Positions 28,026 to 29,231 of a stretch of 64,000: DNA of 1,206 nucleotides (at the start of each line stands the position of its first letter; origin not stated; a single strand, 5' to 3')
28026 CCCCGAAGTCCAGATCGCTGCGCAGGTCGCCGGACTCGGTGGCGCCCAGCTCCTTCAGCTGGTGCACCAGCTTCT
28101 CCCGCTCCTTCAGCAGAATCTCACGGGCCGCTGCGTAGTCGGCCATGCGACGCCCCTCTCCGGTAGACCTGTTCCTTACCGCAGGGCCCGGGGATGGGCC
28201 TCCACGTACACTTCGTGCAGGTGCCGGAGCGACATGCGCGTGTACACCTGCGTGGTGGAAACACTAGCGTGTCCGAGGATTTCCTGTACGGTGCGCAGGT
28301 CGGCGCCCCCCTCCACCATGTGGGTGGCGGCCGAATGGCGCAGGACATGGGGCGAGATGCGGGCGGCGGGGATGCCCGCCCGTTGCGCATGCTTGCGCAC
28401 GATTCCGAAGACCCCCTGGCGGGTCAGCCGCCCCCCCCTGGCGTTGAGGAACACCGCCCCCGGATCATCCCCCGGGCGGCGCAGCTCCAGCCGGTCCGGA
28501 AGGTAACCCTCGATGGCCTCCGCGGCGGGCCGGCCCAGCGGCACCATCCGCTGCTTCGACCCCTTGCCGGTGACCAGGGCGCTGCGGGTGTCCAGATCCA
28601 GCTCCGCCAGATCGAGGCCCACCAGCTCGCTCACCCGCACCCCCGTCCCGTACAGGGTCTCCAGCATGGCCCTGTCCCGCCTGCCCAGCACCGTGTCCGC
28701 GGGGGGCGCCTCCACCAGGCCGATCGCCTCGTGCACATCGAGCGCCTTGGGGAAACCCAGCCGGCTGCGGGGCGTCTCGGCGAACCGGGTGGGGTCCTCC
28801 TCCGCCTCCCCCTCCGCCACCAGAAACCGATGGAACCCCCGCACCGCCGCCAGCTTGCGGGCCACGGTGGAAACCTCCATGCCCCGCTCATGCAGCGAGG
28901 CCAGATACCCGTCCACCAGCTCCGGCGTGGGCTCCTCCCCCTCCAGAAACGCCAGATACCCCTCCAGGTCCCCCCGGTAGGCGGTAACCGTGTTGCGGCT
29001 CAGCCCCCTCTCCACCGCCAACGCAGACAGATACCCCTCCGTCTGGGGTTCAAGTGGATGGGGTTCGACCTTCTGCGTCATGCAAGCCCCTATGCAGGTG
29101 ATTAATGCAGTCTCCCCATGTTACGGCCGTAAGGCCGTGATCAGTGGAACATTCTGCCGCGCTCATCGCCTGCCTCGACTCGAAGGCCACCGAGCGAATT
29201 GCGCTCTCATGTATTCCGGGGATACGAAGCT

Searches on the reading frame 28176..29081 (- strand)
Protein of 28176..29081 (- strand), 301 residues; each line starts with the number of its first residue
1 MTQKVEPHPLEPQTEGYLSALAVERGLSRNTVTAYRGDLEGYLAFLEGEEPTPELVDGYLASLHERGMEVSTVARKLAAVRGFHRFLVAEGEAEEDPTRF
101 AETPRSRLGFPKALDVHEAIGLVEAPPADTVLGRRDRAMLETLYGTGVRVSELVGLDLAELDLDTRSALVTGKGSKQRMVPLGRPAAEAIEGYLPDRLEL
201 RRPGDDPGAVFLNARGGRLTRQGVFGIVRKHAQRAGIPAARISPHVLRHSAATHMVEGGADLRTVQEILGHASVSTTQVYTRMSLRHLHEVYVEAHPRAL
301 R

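Call 77: search_protein_families(library=pfam, proteins=[window:28176-29081:-], max_evalue=0.001)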
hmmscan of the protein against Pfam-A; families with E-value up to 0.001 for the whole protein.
window:28176-29081:- (301 aa): 2 families
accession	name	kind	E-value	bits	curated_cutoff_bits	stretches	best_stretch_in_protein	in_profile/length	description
PF00589.27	Phage_integrase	-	2e-43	148.6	27.1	1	122-283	11-168/172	Phage integrase family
PF02899.23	Phage_int_SAM_1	-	1.1e-18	67.8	22.3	1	15-91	2-83/83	Phage integrase, N-terminal SAM-like domain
